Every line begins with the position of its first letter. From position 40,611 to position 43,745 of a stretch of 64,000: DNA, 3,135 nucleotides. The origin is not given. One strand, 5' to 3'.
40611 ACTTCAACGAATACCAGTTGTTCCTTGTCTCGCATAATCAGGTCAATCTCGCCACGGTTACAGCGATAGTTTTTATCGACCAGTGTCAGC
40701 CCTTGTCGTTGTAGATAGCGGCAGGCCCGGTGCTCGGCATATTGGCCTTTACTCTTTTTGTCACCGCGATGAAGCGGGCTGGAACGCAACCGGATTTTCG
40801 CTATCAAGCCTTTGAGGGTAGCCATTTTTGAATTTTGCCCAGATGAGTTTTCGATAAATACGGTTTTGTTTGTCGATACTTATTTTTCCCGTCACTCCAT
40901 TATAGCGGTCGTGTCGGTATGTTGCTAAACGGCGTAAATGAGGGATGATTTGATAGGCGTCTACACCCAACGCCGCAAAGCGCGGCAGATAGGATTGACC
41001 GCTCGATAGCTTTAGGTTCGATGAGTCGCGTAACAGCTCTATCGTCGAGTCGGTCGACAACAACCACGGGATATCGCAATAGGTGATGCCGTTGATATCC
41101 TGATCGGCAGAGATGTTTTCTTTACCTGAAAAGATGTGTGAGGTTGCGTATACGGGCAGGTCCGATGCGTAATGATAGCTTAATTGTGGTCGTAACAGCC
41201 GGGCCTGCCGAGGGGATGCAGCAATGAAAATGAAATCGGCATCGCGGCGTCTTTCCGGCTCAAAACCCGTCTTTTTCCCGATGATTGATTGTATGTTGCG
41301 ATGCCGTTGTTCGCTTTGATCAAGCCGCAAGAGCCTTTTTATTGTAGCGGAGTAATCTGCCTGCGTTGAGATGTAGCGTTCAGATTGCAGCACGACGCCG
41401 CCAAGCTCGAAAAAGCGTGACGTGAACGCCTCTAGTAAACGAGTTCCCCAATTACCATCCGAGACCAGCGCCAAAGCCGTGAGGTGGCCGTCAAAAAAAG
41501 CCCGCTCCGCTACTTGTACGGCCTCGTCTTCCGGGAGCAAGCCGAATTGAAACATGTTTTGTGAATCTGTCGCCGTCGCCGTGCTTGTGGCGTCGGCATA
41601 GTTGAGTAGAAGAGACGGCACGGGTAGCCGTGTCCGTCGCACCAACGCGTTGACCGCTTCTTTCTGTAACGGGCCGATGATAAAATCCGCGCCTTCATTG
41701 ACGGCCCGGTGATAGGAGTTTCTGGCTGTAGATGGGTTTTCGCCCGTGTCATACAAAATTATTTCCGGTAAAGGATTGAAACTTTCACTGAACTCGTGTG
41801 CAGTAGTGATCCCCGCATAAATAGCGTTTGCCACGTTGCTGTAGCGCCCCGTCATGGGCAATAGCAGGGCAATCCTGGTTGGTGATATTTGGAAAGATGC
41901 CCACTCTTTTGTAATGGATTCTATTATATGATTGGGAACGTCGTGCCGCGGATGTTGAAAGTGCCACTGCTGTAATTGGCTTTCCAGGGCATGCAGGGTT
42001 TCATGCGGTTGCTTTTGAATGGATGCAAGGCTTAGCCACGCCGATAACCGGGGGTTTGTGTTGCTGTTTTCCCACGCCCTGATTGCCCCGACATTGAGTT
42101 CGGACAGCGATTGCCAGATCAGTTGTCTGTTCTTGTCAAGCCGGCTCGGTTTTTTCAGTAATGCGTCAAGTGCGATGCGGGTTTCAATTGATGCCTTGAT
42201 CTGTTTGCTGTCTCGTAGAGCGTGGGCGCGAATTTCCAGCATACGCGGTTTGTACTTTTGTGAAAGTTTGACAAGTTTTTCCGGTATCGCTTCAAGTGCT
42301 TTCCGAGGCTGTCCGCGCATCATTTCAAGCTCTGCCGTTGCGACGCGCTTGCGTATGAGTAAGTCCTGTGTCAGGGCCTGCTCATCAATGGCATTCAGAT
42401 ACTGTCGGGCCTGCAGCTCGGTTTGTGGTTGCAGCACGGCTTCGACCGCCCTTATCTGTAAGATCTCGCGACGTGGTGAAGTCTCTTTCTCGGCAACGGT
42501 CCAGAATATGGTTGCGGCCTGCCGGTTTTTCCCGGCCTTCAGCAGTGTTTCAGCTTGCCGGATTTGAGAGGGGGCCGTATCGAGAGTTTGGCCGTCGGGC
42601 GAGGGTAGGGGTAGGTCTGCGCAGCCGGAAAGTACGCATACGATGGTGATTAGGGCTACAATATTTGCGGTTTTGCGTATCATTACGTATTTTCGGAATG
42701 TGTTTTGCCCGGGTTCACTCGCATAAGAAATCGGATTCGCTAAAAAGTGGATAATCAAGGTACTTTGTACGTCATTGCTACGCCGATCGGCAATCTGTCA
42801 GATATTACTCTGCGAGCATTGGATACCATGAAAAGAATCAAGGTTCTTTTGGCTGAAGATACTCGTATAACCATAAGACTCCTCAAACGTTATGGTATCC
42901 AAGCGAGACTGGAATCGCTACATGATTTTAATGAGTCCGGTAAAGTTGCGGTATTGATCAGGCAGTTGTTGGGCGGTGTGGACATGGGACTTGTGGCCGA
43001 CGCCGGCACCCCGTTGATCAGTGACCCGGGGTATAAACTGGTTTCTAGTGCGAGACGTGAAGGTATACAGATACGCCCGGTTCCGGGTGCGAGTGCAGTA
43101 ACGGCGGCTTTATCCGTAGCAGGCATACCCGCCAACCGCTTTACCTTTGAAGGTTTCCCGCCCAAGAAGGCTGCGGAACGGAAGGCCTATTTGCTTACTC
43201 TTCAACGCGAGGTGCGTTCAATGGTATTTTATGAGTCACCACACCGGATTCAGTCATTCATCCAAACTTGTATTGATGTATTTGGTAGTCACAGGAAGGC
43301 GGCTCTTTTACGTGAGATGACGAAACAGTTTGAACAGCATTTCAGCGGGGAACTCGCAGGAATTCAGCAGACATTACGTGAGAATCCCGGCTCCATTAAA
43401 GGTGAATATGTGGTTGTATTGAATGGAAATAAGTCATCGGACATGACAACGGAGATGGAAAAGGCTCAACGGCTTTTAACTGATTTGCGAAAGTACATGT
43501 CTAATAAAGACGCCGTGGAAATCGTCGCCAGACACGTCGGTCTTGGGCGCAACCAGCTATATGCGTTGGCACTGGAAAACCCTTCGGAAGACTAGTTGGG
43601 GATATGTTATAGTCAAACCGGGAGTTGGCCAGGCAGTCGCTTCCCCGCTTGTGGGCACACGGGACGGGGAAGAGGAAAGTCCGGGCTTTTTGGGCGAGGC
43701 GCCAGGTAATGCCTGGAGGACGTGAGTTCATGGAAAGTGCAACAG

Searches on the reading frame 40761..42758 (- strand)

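Call 66: search_protein_families(library=pfam, proteins=[window:40761-42758:-], max_evalue=0.001)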
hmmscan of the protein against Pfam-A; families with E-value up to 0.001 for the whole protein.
window:40761-42758:- (665 aa): 2 families
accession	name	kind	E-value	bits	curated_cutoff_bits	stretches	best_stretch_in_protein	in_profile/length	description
PF04348.19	LppC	-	2.5e-104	350.4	28.8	1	97-646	23-563/563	LppC putative lipoprotein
PF13458.12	Peripla_BP_6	-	1.3e-13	51.8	31.7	1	294-476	2-186/343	Periplasmic binding protein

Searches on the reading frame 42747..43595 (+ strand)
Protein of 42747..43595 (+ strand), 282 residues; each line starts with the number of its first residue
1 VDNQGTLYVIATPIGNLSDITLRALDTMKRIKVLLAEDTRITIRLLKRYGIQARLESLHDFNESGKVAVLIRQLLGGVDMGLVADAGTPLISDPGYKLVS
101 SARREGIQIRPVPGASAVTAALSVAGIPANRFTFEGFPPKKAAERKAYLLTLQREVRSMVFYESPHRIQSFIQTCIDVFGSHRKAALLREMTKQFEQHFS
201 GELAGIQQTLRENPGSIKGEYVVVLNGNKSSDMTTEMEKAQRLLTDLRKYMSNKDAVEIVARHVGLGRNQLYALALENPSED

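Call 66: search_protein_families(library=pfam, proteins=[window:42747-43595:+], max_evalue=0.001)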
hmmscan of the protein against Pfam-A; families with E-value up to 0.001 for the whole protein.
window:42747-43595:+ (282 aa): 2 families
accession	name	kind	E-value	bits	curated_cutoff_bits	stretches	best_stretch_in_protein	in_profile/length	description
PF00590.25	TP_methylase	-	4e-26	92.7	27.8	1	6-204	1-209/212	Tetrapyrrole (Corrin/Porphyrin) Methylases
PF23016.2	RsmI_C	-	1.6e-10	41.1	27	1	238-277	5-44/46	RsmI C-terminal HTH domain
